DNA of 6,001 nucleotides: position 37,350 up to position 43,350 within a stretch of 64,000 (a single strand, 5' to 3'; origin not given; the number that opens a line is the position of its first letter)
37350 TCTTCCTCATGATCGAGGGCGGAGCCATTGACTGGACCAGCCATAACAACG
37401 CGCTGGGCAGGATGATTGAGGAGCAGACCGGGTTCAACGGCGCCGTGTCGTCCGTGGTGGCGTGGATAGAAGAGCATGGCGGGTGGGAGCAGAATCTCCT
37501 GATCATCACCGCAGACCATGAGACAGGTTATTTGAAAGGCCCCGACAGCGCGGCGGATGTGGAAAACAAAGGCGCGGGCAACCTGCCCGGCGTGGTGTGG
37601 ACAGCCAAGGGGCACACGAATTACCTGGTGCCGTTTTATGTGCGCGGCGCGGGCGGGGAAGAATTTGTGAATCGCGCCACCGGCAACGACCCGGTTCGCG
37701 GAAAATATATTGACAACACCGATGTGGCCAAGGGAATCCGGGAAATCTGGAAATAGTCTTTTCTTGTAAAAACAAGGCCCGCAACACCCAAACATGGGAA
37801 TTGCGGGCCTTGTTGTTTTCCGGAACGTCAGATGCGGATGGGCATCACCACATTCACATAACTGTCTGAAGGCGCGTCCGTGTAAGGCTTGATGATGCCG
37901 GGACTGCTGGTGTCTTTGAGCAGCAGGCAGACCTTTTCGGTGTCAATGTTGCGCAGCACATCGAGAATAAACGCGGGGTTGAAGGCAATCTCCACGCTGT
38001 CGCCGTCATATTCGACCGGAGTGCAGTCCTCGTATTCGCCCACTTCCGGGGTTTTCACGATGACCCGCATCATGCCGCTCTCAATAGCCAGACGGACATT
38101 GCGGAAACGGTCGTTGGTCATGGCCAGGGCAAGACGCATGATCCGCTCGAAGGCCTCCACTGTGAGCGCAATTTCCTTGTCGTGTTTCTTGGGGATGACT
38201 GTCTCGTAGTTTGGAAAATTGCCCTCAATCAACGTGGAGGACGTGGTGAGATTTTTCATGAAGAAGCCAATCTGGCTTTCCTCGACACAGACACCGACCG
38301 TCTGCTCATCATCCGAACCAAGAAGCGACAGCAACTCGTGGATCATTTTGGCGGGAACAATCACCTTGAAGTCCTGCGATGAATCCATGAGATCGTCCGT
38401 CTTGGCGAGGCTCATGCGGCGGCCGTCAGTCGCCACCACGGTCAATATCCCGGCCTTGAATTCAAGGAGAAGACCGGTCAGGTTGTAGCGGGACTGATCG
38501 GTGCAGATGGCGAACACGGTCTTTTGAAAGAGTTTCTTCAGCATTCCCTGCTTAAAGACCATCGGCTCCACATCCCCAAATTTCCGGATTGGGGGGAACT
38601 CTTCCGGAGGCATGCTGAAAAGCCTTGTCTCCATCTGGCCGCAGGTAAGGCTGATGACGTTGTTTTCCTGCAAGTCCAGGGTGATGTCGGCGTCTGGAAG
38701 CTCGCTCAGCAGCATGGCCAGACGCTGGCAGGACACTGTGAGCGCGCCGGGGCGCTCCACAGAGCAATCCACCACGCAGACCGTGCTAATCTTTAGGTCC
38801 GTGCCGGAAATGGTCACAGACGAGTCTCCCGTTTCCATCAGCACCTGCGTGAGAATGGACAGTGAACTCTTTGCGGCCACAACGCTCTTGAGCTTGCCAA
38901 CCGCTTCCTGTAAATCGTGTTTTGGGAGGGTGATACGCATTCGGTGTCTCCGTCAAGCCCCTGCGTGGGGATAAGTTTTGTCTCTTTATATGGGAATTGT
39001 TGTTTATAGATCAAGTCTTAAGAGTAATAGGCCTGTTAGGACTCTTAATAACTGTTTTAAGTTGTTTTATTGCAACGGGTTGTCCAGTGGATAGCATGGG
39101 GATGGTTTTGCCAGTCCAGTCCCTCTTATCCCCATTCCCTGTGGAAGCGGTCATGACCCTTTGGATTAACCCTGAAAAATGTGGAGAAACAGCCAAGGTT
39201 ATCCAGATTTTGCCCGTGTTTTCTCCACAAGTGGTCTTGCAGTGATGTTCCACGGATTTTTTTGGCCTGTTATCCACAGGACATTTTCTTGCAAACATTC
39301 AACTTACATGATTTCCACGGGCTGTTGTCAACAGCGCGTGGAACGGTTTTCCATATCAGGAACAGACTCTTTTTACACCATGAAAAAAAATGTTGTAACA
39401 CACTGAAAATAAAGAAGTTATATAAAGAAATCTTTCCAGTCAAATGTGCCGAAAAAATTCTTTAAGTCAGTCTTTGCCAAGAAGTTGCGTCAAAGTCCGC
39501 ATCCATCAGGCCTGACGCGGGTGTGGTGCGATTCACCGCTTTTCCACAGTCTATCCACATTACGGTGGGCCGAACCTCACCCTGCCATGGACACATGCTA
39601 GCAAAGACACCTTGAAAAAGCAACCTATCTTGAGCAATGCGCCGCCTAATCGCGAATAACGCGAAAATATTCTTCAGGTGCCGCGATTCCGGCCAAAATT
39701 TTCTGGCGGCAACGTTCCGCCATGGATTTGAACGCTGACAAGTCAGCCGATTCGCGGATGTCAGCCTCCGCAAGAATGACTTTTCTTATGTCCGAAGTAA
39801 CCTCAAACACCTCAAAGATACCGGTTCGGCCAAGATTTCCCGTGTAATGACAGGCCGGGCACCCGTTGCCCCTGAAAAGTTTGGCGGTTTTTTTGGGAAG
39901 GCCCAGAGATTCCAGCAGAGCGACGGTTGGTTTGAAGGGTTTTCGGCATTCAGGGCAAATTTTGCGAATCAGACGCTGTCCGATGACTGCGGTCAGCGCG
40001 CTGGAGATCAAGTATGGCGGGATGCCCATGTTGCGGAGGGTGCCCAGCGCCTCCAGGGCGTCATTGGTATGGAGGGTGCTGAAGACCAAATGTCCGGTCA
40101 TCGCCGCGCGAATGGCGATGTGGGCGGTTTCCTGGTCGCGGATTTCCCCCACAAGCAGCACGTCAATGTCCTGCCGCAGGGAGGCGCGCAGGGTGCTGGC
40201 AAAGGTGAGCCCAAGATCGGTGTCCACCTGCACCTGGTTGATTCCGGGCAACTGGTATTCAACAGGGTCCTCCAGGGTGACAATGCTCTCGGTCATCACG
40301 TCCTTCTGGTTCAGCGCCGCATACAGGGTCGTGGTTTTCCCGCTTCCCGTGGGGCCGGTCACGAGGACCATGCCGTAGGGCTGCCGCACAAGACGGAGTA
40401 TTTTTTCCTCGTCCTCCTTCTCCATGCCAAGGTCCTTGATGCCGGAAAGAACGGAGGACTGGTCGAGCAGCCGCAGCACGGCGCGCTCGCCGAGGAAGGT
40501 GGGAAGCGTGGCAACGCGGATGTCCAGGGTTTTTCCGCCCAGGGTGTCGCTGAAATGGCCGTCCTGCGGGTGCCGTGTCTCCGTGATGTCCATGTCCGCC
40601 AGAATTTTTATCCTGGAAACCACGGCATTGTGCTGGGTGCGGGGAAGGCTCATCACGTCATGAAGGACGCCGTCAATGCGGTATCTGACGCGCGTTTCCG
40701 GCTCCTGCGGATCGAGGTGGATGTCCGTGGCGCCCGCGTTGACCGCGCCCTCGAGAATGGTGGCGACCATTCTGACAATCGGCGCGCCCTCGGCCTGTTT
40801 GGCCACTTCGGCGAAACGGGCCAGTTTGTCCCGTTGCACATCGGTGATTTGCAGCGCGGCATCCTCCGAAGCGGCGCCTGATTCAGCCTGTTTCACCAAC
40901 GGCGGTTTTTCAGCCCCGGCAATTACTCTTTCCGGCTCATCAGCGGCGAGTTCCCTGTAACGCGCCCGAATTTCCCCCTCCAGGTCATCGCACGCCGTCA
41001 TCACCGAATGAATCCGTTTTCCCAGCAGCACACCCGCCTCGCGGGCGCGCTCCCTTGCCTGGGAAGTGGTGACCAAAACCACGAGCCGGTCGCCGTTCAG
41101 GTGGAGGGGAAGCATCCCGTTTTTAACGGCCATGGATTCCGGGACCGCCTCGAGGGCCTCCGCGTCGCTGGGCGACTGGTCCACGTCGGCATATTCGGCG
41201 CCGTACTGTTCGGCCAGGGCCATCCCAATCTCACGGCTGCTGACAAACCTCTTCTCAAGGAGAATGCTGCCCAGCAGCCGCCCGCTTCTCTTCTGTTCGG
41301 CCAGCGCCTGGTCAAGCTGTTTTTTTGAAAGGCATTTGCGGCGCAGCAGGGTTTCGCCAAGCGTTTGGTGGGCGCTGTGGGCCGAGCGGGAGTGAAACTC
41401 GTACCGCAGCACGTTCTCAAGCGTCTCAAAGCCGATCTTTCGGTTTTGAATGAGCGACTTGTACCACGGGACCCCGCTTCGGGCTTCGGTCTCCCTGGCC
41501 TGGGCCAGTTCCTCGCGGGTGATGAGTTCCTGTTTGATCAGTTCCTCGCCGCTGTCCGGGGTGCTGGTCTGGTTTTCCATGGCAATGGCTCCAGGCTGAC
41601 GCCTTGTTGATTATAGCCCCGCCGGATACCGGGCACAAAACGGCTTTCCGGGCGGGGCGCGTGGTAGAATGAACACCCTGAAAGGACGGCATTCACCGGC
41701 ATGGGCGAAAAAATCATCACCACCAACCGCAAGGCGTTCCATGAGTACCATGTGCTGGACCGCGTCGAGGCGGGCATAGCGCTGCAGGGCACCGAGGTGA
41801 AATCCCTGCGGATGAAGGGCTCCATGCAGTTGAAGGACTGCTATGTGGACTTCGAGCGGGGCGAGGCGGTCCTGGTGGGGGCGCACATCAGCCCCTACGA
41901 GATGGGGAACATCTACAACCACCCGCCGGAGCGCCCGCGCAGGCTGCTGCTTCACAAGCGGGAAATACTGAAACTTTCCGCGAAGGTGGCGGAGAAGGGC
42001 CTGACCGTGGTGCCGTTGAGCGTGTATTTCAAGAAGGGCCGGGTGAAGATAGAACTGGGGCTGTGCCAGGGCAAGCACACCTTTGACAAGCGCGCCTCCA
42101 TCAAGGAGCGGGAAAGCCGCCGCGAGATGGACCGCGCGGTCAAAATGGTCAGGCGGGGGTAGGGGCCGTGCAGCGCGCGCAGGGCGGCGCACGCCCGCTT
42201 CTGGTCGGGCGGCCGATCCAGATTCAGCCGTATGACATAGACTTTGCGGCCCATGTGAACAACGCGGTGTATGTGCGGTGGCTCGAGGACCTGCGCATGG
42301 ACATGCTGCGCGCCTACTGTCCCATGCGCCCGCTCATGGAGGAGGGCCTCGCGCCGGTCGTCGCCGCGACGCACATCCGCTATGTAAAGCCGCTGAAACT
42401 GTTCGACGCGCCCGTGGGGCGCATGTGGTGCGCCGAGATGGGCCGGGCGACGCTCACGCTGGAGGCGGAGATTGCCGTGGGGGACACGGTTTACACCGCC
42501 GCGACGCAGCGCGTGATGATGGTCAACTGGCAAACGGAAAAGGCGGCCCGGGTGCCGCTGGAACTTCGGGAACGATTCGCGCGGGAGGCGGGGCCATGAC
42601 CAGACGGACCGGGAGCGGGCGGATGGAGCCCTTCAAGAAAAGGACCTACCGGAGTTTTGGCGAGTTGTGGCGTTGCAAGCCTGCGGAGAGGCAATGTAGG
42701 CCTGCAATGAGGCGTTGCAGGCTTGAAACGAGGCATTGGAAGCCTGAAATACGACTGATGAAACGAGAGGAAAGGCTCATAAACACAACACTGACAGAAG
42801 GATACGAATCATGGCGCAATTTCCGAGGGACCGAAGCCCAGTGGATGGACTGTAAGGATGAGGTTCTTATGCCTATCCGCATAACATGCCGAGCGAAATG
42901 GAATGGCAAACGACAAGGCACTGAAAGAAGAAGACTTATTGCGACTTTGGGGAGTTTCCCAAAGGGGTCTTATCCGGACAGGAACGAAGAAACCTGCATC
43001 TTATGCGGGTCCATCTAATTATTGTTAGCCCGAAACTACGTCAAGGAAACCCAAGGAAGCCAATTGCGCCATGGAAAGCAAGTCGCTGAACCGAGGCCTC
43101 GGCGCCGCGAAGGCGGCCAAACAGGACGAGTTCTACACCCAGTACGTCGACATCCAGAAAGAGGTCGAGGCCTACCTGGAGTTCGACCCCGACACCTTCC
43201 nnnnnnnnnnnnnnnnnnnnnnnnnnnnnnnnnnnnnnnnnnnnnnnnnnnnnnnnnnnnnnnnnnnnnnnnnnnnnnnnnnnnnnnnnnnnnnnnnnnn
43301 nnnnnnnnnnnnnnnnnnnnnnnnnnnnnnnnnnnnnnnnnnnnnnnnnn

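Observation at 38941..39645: Putative oriC adjacent to dnaN without dnaA, coinciding with a gene-strand polarity switch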

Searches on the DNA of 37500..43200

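Call 18: search_rna_families(source=window, start=37500, end=43200, threshold=evalue, max_evalue=1)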
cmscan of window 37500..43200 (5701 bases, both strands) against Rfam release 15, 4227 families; matches with E-value up to 1: 3.
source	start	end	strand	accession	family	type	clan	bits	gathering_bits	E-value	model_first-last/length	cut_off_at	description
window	37767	37814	-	RF04343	Plastid-psbA-2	Cis-reg;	CL00153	24.8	55.8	0.22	1-60/60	no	Plastid-psbA-2 3UTR RNA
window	37768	37841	-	RF00506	Thr_leader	Cis-reg; leader;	-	24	55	0.32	1-118/118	no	Threonine operon leader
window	37753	37817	+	RF00506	Thr_leader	Cis-reg; leader;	-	22.1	55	0.87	1-118/118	no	Threonine operon leader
